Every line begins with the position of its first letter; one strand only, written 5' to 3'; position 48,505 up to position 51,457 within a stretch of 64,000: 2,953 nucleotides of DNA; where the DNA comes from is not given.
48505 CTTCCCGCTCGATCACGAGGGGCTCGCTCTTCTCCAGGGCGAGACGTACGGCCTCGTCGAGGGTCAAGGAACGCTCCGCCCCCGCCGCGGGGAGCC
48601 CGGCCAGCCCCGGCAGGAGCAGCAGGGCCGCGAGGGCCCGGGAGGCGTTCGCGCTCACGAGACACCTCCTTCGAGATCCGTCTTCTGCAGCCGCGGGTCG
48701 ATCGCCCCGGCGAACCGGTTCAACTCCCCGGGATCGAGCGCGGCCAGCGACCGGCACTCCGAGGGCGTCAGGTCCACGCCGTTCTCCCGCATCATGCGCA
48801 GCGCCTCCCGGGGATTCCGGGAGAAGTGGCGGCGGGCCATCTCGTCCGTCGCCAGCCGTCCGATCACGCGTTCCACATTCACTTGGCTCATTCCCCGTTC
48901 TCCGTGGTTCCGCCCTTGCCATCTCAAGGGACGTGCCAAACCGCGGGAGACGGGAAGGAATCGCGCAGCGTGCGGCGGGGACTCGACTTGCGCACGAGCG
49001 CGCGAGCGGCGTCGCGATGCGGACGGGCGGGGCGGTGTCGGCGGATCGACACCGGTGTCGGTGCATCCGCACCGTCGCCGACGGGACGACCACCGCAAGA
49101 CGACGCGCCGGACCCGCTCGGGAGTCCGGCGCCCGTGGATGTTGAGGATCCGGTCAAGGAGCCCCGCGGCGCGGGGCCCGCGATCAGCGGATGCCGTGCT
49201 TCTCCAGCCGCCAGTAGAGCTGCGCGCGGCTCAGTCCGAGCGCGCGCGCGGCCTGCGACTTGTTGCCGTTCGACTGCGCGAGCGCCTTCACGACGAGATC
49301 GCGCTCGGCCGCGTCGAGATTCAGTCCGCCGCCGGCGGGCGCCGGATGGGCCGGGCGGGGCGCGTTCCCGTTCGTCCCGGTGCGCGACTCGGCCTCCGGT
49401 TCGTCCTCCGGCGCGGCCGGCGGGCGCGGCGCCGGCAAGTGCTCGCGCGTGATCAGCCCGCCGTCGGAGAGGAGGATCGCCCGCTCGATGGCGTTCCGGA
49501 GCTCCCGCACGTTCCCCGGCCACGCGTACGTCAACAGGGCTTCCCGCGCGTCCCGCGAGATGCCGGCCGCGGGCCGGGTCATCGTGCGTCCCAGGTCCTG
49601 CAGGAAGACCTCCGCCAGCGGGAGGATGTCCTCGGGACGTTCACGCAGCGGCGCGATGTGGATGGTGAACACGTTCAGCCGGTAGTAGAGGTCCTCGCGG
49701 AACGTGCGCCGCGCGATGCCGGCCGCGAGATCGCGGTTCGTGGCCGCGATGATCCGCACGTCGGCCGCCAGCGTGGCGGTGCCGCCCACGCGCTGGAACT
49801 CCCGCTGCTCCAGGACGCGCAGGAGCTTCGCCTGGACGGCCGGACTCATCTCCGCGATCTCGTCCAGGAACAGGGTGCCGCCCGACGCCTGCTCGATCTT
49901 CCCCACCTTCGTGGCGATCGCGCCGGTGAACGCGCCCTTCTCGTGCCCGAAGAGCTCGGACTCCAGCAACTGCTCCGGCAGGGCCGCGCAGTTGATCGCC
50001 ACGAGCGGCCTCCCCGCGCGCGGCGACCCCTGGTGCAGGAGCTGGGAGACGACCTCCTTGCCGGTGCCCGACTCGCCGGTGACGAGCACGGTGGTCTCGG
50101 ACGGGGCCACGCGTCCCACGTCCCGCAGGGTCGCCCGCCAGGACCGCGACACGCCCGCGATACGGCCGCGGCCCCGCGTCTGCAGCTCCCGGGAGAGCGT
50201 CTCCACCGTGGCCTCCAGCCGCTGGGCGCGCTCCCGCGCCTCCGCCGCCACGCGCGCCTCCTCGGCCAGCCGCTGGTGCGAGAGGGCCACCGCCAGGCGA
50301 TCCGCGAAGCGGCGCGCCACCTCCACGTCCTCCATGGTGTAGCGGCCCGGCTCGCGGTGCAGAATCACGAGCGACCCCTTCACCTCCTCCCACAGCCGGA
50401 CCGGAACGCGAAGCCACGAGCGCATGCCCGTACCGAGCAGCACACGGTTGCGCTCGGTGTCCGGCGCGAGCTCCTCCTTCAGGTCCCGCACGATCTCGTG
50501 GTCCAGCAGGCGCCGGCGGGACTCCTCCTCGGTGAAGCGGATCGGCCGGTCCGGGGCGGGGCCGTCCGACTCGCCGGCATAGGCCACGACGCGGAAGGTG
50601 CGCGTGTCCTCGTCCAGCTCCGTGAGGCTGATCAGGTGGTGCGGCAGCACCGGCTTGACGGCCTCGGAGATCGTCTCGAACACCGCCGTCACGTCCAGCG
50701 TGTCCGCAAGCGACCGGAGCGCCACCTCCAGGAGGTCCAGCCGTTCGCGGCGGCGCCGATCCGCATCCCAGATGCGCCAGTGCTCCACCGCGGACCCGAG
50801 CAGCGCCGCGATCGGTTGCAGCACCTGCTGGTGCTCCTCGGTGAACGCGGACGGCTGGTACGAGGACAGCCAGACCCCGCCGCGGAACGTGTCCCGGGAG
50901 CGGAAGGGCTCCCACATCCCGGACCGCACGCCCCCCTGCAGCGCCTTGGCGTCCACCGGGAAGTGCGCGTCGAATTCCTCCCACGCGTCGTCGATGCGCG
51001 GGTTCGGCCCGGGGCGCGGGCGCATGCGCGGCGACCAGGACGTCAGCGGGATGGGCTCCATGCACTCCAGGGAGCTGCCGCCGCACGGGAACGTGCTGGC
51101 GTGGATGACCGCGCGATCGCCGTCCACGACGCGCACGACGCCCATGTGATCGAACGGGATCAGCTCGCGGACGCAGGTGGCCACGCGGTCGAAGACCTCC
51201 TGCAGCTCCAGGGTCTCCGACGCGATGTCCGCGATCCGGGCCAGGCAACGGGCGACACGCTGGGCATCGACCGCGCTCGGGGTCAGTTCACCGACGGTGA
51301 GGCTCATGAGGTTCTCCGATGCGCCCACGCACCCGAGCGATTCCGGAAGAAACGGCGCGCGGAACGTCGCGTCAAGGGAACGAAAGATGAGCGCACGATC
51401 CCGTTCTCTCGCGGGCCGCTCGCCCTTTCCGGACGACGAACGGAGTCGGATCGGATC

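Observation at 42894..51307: A sigma54/GAF-activator module appears to drive a leader-peptide-like small gene translationally fused to a TolC-MFP-RND efflux operon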

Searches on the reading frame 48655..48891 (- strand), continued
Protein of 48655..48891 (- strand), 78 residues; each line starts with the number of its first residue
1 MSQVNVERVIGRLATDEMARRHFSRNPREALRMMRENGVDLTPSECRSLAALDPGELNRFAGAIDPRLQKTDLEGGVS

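Call 40: search_protein_representatives(alignment_id=A1)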
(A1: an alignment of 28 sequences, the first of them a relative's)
Query: 28 sequences, 83 profile positions. Proteins with E-value up to 0.001 (for the whole library): 1192; up to 1e-10: 429; up to 1e-30: 3. The best 150 are listed.
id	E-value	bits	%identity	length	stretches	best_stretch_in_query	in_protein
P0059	3.8e-34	132.5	-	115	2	3-81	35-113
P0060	2.5e-31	123.5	-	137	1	3-80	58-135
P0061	8.3e-31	121.8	-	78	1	5-80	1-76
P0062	1.3e-30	121.1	-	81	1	5-81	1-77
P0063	5.1e-30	119.3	-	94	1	5-79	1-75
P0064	8.2e-30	118.6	-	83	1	5-81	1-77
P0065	1.0e-29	118.3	-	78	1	5-80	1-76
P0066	1.4e-29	117.8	-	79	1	5-81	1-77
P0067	5.9e-29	115.9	-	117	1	3-80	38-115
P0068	8.8e-29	115.3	-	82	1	5-78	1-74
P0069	9.6e-29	115.2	-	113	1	3-80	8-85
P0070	1.1e-28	115.0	-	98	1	5-80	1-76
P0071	1.9e-28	114.2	-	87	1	5-79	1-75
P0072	2.5e-28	113.9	-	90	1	2-81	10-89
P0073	4.4e-28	113.1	-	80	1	4-81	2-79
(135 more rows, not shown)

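Call 42: fold_search(model_id=the predicted structure, library=pdb)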
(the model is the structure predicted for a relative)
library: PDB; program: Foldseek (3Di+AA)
matches with E <= 10: 7; with E <= 0.001: 0
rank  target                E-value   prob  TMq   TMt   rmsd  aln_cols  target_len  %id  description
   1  6lk7_C                1.4e-01  1.00  0.63  0.73   2.2        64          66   23  crystal structure of Os1348 from Pseudomonas sp. Os17 (released 2020-11-11)
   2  6lk7_A                2.1e-01  1.00  0.66  0.66   2.4        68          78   22  crystal structure of Os1348 from Pseudomonas sp. Os17 (released 2020-11-11)
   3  6lk7_B                2.9e-01  0.99  0.66  0.66   2.4        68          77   22  crystal structure of Os1348 from Pseudomonas sp. Os17 (released 2020-11-11)
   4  1g8e_B                4.1e+00  0.08  0.29  0.29   5.8        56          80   20  CRYSTAL STRUCTURE OF FLHD FROM ESCHERICHIA COLI (released 2001-03-07)
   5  9ch7_H                7.0e+00  0.15  0.48  0.66   6.8        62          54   16  Structure of the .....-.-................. (SonM) and RiPP precursor (SonA-Y62A) heteromeric complex (bound to SAH - s (released 2025-01-29)
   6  2avu_B                7.4e+00  0.06  0.29  0.23   6.2        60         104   18  Structure of the Escherichia coli FlhDC complex, a prokaryotic heteromeric regulator of transcription (released 2005-12-13)
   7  4bbr_M                9.9e+00  0.06  0.26  0.12   7.0        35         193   23  Structure of RNA polymerase II-TFIIB complex (released 2012-11-14)

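Call 66: search_protein_families(library=pfam, proteins=[L042:8030-9292:-, L042:7484-7996:-, L042:9306-9695:-, L042:3550-4764:-, L042:5171-7168:+, L042:13084-14709:-, L038:10593-12524:-, L038:14586-16037:-, L018:9255-9929:+], max_evalue=0.01)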
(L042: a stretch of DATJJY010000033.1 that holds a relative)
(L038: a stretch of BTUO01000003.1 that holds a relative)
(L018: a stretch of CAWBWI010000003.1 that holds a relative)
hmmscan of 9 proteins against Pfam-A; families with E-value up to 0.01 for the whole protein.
L042:8030-9292:- (420 aa): 4 families
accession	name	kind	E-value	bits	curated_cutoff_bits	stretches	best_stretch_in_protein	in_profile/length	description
PF15902.12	Sortilin-Vps10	-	0.00017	21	33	1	53-109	3-61/446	Sortilin, neurotensin receptor 3,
PF02012.26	BNR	-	0.00052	20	27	0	54-65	1-12/12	BNR/Asp-box repeat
PF19755.4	DUF6242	-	0.0013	19.1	29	0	19-105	125-217/217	Domain of unknown function (DUF6242)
PF18962.6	Por_Secre_tail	-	0.0056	17.4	27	1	345-413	5-70/75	Secretion system C-terminal sorting domain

L042:7484-7996:- (170 aa): 0 families

L042:9306-9695:- (129 aa): 1 family
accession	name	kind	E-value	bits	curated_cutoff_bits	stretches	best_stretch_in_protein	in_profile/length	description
PF00127.26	Copper-bind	-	0.0036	18.1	21.2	0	51-83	64-98/99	Copper binding proteins, plastocyanin/azurin family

L042:3550-4764:- (404 aa): 0 families

L042:5171-7168:+ (665 aa): 9 families
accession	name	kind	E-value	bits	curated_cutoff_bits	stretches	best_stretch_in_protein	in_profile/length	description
PF24681.1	Kelch_KLHDC2_KLHL20_DRC7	-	6.1e-27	94.8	50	1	133-331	8-197/221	KLHDC2/KLHL20/DRC7 Kelch-repeats domain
PF13415.12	Kelch_3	-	4.7e-11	43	22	1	134-187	2-41/48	Galactose oxidase, central domain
PF24981.1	Beta-prop_ATRN-LZTR1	-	2e-10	40.8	50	1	156-293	10-148/289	Attractin/LZTR1 beta-propeller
PF13854.13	Kelch_HCF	-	6.3e-10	39.3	113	2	152-206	206-258/345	Host cell factor, Kelch-repeats domain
PF13418.12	Kelch_4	-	7.5e-09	35.8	21.6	0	134-176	13-44/49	Galactose oxidase, central domain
PF18962.6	Por_Secre_tail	-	1.6e-06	28.7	27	1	591-663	3-75/75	Secretion system C-terminal sorting domain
PF07646.21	Kelch_2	-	0.00065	20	21.3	0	126-178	4-46/48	Kelch motif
PF13964.12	Kelch_6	-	0.0021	18.5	25.3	0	128-177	9-44/50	Kelch motif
PF01344.31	Kelch_1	-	0.0024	17.8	20.1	0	134-177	12-43/46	Kelch motif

L042:13084-14709:- (541 aa): 2 families
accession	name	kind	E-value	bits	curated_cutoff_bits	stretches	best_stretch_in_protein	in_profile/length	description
PF00497.25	SBP_bac_3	-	2.2e-20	73.2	26.4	1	89-289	18-129/132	Bacterial extracellular solute-binding proteins, family 3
PF00528.27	BPD_transp_1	-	1.7e-19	70.7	26.4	1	357-538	1-183/184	Binding-protein-dependent transport system inner membrane component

L038:10593-12524:- (643 aa): 20 families
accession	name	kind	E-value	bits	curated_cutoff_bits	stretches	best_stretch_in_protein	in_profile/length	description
PF00005.33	ABC_tran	-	3.4e-52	177.1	25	2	335-467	1-137/137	ABC transporter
PF12848.13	ABC_tran_Xtn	-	8.2e-24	83.9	25.9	1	224-309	2-85/85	ABC transporter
PF13304.12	AAA_21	-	4.2e-17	63.6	27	2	31-48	3-20/304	AAA domain, putative AbiEii toxin, Type IV TA system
PF16326.10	ABC_tran_CTD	-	4.1e-09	37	32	1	567-633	3-67/69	ABC transporter C-terminal domain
PF13555.12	AAA_29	-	6.7e-08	32.6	27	1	17-44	12-39/61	P-loop containing region of AAA domain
PF02463.25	SMC_N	-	1.5e-07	31.5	40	0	438-500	136-204/220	RecF/RecN/SMC N terminal domain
PF10458.14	Val_tRNA-synt_C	-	8.8e-05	23.1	25.9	1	570-622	2-54/66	Valyl tRNA synthetase tRNA binding arm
PF13604.12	AAA_30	-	0.00021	21.6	27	0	348-493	21-124/191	AAA domain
PF13521.12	AAA_28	-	0.00036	21.2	27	0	32-50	4-22/164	AAA domain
PF03193.22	RsgA_GTPase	-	0.00041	20.6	30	0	29-56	108-135/174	RsgA GTPase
PF00006.31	ATP-synt_ab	-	0.00043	20.4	29.5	0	337-363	6-32/213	ATP synthase alpha/beta family, nucleotide-binding domain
PF13191.12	AAA_16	-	0.00066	20.6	32.6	0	344-372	21-51/167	AAA ATPase domain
PF05729.18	NACHT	-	0.0013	19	26.7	0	348-363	3-18/167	NACHT domain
PF13476.12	AAA_23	-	0.0015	19.7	27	0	32-47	24-39/201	AAA domain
PF13173.12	AAA_14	-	0.0023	18.4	27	0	31-54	6-28/129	AAA domain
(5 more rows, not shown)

L038:14586-16037:- (483 aa): 0 families

L018:9255-9929:+ (224 aa): 1 family
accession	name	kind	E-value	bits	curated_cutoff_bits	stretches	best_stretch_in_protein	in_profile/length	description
PF13505.12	OMP_b-brl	-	9.6e-14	52.4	28.7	1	35-224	13-175/175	Outer membrane protein beta-barrel domain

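Call 73: search_protein_families(library=ncbifam, proteins=[L018:9255-9929:+], max_evalue=0.01)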
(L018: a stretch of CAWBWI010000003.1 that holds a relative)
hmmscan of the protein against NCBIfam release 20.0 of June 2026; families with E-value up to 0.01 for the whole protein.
L018:9255-9929:+ (224 aa): 2 families
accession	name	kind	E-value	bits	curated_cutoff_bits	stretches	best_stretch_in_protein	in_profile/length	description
TIGR04565.1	OMP_myx_plus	subfamily_domain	4.5e-07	30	60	1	75-193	17-137/161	outer membrane beta-barrel domain-containing protein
NF052316.1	T9SS_PorG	equivalog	0.0026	17.6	130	0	133-188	101-156/209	type IX secretion system protein PorG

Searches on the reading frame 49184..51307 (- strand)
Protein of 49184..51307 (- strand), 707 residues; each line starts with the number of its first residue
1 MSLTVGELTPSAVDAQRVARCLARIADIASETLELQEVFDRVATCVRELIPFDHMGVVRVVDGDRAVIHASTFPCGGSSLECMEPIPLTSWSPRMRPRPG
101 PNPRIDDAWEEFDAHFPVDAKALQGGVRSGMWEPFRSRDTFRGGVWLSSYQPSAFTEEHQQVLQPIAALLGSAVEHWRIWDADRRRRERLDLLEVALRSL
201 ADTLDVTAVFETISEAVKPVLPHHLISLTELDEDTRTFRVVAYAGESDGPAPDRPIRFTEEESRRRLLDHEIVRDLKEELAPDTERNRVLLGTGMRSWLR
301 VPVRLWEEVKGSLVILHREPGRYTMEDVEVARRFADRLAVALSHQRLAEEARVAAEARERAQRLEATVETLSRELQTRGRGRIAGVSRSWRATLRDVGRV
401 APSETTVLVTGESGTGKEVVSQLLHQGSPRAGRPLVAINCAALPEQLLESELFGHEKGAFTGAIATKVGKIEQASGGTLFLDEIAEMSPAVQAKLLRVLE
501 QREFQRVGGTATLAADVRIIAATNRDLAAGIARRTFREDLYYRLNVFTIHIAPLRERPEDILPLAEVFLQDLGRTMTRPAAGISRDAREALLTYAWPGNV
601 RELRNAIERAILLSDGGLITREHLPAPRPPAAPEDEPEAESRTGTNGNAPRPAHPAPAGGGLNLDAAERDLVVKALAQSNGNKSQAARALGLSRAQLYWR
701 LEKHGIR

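Call 6: search_protein_families(library=ncbifam, proteins=[window:49184-51307:-], max_evalue=1)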
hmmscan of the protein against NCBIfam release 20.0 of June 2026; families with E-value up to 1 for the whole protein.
window:49184-51307:- (707 aa): 34 families (the best 25 are shown)
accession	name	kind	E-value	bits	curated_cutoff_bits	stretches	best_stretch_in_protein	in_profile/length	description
TIGR01817.1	nifA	equivalog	7.4e-114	381.4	528.85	1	272-706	87-529/534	nif-specific transcriptional activator NifA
NF003451.0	PRK05022.1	equivalog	4.3e-100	335.8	476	1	341-699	153-503/512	nitric oxide reductase transcriptional regulator NorR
NF008469.0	PRK11361.1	equivalog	2e-99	333.4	714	1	362-706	123-456/461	acetoacetate metabolism transcriptional regulator AtoC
TIGR02915.1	PEP_resp_reg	equivalog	5.2e-99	332.1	502.6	2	361-625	116-383/445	PEP-CTERM-box response regulator transcription factor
NF050807.1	TransRegFlbDCaul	equivalog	3.7e-98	329.3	750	1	398-702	135-436/454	sigma-54-dependent transcriptional regulator FlbD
NF038308.1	RNA_repair_RtcR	equivalog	4.2e-97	326.2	650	1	332-704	130-516/530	RNA repair transcriptional activator RtcR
NF041552.1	TF_PrdR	equivalog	1.9e-95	320.4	795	1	349-704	236-576/577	sigma-54 dependent transcriptional regulator PrdR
TIGR01818.1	ntrC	equivalog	4.5e-91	306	558.6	1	369-701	122-460/463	nitrogen regulation protein NR(I)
TIGR02974.1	phageshock_pspF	equivalog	4.9e-88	295.6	443.55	1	385-704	3-336/336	phage shock protein operon transcriptional activator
NF011958.0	PRK15429.1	equivalog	2.4e-85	287.5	830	1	301-706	303-686/692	formate hydrogenlyase transcriptional activator FlhA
NF007689.0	PRK10365.1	equivalog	2.7e-85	286.8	760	2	382-625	140-383/441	sigma-54-dependent response regulator transcription factor ZraR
NF041906.1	V4R_TF_MobR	exception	5.4e-81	272.7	999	1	385-703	236-543/544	phenol degradation transcriptional regulator MobR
TIGR02329.1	propionate_PrpR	equivalog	1.7e-80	271.2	499.2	1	366-702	195-525/526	propionate catabolism operon regulatory protein PrpR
NF041946.1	LuxO_transreg_Vib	equivalog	3e-78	263.7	800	1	371-703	124-459/463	quorum-sensing sigma-54 dependent transcriptional regulator LuxO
NF008176.1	PRK10923.1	equivalog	1.1e-77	261.6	620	1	382-706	139-468/469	nitrogen regulation protein NR(I)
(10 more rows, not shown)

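Call 7: search_protein_families(library=pfam, proteins=[window:49184-51307:-], max_evalue=1)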
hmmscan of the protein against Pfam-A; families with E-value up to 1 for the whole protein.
window:49184-51307:- (707 aa): 22 families
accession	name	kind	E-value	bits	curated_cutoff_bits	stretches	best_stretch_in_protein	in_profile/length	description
PF00158.32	Sigma54_activat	-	1.1e-69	233.9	20.2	1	384-550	2-168/168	Sigma-54 interaction domain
PF25601.1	AAA_lid_14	-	4.5e-24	84.5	27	1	555-635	1-81/87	AAA+ ATPase lid domain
PF14532.12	Sigma54_activ_2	-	1.4e-19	71.1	25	1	396-554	13-138/138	Sigma-54 interaction domain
PF13185.12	GAF_2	-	3.6e-16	60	28.6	2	204-342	2-135/136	GAF domain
PF01590.32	GAF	-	2.1e-11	44.9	22.4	2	270-342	69-133/133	GAF domain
PF02954.25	HTH_8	-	2.4e-11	43.6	22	1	665-703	3-41/42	Bacterial regulatory protein, Fis family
PF07728.20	AAA_5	-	2.8e-10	40.8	22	1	407-525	2-123/139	AAA domain (dynein-related subfamily)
PF13492.12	GAF_3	-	1.2e-07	32.6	27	1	209-344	5-129/129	GAF domain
PF01078.27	Mg_chelatase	-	3e-06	27.2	20.3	1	462-525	93-158/207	Magnesium chelatase, subunit ChlI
PF07724.20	AAA_2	-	1.1e-05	25.9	27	1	405-529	4-129/166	AAA domain (Cdc48 subfamily)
PF00493.29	MCM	-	4.1e-05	23.2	23.3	1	403-525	56-173/224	MCM P-loop domain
PF00004.35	AAA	-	0.00016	22.6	21.2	1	407-525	1-110/131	ATPase family associated with various cellular activities (AAA)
PF20030.5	bpMoxR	-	0.0065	16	27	1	478-524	100-145/205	MoxR domain in the MoxR-vWA-beta-propeller ternary systems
PF10444.14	Nbl1_Borealin_N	-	0.0079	16.2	24.4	1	356-396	12-53/57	Nbl1 / Borealin N terminal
PF07726.17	AAA_3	-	0.025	14.9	27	1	407-524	2-111/131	ATPase family associated with various cellular activities (AAA)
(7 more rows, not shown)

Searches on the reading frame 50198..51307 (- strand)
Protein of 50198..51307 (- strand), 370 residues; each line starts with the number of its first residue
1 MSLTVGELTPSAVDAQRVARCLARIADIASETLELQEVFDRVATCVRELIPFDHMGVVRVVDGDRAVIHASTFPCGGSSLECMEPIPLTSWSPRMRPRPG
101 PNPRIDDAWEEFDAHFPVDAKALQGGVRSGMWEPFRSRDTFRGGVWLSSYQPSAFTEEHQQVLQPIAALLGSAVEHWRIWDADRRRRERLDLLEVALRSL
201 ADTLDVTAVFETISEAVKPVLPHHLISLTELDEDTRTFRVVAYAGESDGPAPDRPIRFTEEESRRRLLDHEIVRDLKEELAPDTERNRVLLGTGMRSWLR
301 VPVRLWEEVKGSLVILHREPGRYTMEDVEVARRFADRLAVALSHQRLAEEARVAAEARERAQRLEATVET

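Call 48: find_related_loci(query=A2, collection=metagenome_contigs, flank=8000)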
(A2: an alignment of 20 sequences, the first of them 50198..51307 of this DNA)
Query A2 (370 aa) in metagenome_contigs; peptide patterns used: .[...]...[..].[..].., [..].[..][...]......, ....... (x = any residue, [..] = any of these).
587 stretches matched a pattern; 258 encode a relative of the query (tblastn E <= 1e-3); the best 80 are kept; 80 distinct loci.
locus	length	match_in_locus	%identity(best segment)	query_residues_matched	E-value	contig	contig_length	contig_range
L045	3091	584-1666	67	8-370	3e-164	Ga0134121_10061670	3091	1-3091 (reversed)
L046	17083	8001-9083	67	8-370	3e-155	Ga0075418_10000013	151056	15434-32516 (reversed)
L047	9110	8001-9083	67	8-370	2e-154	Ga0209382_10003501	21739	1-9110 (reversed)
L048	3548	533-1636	64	2-370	2e-156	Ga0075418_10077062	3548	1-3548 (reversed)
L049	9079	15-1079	69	15-370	6e-149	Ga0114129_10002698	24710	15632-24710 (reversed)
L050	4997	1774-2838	69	15-370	1e-150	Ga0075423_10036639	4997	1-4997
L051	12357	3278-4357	65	8-370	5e-148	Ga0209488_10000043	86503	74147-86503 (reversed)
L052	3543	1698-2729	67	27-370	2e-152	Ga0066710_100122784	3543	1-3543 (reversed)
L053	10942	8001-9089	63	4-370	1e-146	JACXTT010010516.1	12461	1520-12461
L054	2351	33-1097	65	13-370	3e-155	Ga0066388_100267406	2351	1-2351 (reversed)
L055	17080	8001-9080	63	8-370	2e-145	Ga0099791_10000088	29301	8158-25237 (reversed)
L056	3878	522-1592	62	13-370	2e-149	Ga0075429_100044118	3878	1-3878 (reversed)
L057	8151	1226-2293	64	12-370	7e-145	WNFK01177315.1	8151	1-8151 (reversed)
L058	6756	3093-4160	64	12-370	2e-144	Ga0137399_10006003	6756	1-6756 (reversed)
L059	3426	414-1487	63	13-370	2e-149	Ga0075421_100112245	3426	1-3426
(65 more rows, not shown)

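Call 68: search_solved_structures(query=window:50198-51307:-, max_evalue=0.01)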
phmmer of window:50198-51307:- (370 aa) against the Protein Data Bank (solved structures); distinct sequences matched with E-value up to 0.01: 5.
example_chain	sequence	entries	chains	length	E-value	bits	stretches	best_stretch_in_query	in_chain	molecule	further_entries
8w26_A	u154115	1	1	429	4.6e-06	29.1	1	290-364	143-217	histidine kinase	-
2lb5_A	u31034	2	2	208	0.00073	21.8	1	290-347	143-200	Sensor histidine kinase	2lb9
2k2n_A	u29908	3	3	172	0.0011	21.3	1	289-347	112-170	Sensor protein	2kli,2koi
4bwi_A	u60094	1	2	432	0.0026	20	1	288-368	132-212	PHYTOCHROME-LIKE PROTEIN CPH2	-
2vzw_A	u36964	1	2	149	0.0087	18.3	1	294-352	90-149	PROBABLE HISTIDINE KINASE RESPONSE REGULATOR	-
